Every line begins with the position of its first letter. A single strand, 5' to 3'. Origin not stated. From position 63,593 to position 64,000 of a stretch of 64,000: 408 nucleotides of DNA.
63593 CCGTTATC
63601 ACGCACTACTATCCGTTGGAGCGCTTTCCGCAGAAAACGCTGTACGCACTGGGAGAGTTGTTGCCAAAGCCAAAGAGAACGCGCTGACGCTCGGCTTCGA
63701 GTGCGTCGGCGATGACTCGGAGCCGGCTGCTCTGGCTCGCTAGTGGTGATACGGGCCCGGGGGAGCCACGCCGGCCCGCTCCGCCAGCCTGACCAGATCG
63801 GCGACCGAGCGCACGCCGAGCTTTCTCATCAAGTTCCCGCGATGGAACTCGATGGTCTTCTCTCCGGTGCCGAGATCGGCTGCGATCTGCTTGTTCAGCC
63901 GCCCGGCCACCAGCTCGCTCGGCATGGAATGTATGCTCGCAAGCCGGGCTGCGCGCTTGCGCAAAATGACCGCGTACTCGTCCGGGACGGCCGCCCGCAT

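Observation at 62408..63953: RHH + minimal nucleotidyltransferase two-gene module bracketed by ~50-bp direct repeats inside response-regulator debris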

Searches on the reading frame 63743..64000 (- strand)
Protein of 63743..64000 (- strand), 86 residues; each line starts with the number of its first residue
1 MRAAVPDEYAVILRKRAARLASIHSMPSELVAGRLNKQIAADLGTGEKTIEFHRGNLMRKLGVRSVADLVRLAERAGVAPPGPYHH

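Call 6: search_protein_families(library=pfam, proteins=[window:63743-64000:-], max_evalue=1)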
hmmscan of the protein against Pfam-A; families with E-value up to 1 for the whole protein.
window:63743-64000:- (86 aa): 1 family
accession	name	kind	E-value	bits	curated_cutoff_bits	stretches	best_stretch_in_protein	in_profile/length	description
PF00196.25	GerE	-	9.6e-14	51.2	23.5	1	29-73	13-57/57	Bacterial regulatory proteins, luxR family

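Call 12: search_protein_families(library=ncbifam, proteins=[window:63743-64000:-], max_evalue=1)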
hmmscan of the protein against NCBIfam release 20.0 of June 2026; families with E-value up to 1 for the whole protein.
window:63743-64000:- (86 aa): 18 families
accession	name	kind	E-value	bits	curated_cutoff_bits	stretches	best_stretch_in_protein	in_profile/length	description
NF006900.1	PRK09390.1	equivalog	3.6e-11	43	255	1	16-77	139-201/203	response regulator FixJ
NF011896.0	PRK15369.1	equivalog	3.5e-10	39.8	242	1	32-78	163-209/211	two component system response regulator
NF052445.1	RespRegMctR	equivalog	2.3e-09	37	300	1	28-75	154-201/205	two-component system response regulator MctR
NF040749.1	tetrathio_RR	equivalog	5.7e-07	29.4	290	1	25-72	140-187/191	tetrathionate respiration response regulator TtrR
NF047785.1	respo_reg_MadR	equivalog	9.1e-07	28.4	300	1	29-78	159-208/209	MadR family response regulator transcription factor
NF007708.0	PRK10403.1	equivalog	2.6e-06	27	343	1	28-67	163-203/215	nitrate/nitrite response regulator protein NarP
NF007685.0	PRK10360.1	equivalog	3.1e-06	27.1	258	1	28-71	147-190/196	response regulator transcription factor UhpA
NF041830.1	RR_TF_ErdR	exception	1.2e-05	25.2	390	1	30-67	162-199/213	response regulator transcription factor ErdR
NF007403.0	PRK09935.1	equivalog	1.8e-05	24.4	271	1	30-74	161-205/210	fimbria biosynthesis transcriptional regulator FimZ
TIGR03541.1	reg_near_HchA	equivalog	9.1e-05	22.1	215.6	1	31-77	184-230/232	PA1136 family autoinducer-binding transcriptional regulator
NF008548.0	PRK11475.1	equivalog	0.00022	20.8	176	1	37-72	153-188/207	DNA-binding transcriptional activator BglJ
NF007419.0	PRK09958.1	equivalog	0.0014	18.3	251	1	30-76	155-201/204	acid-sensing system DNA-binding response regulator EvgA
NF007935.0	PRK10651.1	equivalog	0.005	16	250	1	29-66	166-203/216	two-component system response regulator NarL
NF052366.1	photon_PedR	equivalog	0.006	16.7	120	1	30-77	13-61/74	photosynthetic electron transport-dependent transcriptional regulator PedR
NF041673.1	transregRamA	equivalog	0.016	14.3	500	1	31-80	231-280/280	acetate metabolism transcriptional regulator RamA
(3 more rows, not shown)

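Call 27: find_homologous_proteins(query=window:63743-64000:-)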
Query seq(86 aa) (86 aa): 480 proteins with E <= 0.001 among 536 candidates; the best 120 are listed.
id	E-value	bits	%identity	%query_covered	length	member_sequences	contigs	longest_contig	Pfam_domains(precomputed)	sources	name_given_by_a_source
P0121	1.0e-46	174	99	100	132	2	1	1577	PF00196.26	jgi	jgi:hypothetical protein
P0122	2.3e-25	106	67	92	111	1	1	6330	PF00196.26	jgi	jgi:FixJ family two-component response regulator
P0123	6.8e-22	95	84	65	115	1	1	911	PF00196.26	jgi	jgi:FixJ family two-component response regulator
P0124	1.2e-21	94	84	64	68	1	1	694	PF00196.26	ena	-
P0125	1.1e-20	91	80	64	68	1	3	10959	PF00196.26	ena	-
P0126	1.3e-20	91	79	67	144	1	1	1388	PF00196.26,PF00072.31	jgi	jgi:FixJ family two-component response regulator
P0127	8.2e-20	88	81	65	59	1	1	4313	PF00196.26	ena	-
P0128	3.1e-19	86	80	65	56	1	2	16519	PF00196.26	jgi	jgi:FixJ family two-component response regulator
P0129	4.8e-19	86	83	62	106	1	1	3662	PF00196.26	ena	-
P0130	9.9e-19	85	79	60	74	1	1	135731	PF00196.26,PF08281.19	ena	-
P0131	1.0e-18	85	80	63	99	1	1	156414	PF00196.26,PF08281.19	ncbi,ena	-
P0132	1.2e-18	84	64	77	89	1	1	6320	PF00196.26,PF08281.19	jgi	jgi:FixJ family two-component response regulator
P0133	1.2e-18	84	81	63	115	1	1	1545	PF00196.26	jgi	jgi:FixJ family two-component response regulator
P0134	1.5e-18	84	78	66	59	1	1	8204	PF00196.26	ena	-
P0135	2.6e-18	83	84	58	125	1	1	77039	PF00196.26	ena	-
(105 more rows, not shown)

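Call 29: find_encoding_contigs(protein=P0121, flank=10000)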
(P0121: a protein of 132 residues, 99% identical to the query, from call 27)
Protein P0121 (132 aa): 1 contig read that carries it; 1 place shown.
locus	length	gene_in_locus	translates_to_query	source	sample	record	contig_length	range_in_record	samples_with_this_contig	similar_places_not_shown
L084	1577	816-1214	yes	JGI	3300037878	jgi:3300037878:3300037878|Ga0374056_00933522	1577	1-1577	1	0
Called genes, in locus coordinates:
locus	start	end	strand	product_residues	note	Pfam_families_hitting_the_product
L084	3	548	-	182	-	?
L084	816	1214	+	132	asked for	PF00196:GerE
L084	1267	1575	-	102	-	?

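Call 33: find_encoding_contigs(protein=P0122, flank=10000)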
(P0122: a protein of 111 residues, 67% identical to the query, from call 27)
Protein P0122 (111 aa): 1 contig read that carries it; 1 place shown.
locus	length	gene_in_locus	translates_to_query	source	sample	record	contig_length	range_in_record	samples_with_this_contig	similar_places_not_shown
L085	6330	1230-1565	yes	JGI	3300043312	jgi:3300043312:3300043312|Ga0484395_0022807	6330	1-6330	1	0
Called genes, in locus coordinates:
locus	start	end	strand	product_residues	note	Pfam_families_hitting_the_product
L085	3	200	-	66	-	?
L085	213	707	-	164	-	PF21983:NikA-like, PF08681:TacA1 (weak)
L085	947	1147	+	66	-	PF00072:Response_reg (weak)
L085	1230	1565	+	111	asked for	PF00196:GerE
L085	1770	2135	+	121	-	PF00072:Response_reg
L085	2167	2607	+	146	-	-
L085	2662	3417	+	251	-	PF09865:DUF2092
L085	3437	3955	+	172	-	-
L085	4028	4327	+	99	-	-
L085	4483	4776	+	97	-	-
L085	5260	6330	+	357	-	?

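Call 46: search_protein_families(library=pfam, proteins=[L084:3-548:-, L085:811-936:+], max_evalue=1)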
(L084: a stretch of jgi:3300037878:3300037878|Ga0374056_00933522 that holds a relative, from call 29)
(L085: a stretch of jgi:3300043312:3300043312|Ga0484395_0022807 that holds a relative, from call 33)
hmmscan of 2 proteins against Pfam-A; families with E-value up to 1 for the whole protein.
L084:3-548:- (182 aa): 0 families

L085:811-936:+ (42 aa): 1 family
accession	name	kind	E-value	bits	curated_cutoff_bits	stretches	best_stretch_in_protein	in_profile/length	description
PF02518.31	HATPase_c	-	3.8e-05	24.5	26.4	1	1-35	75-110/111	Histidine kinase-, DNA gyrase B-, and HSP90-like ATPase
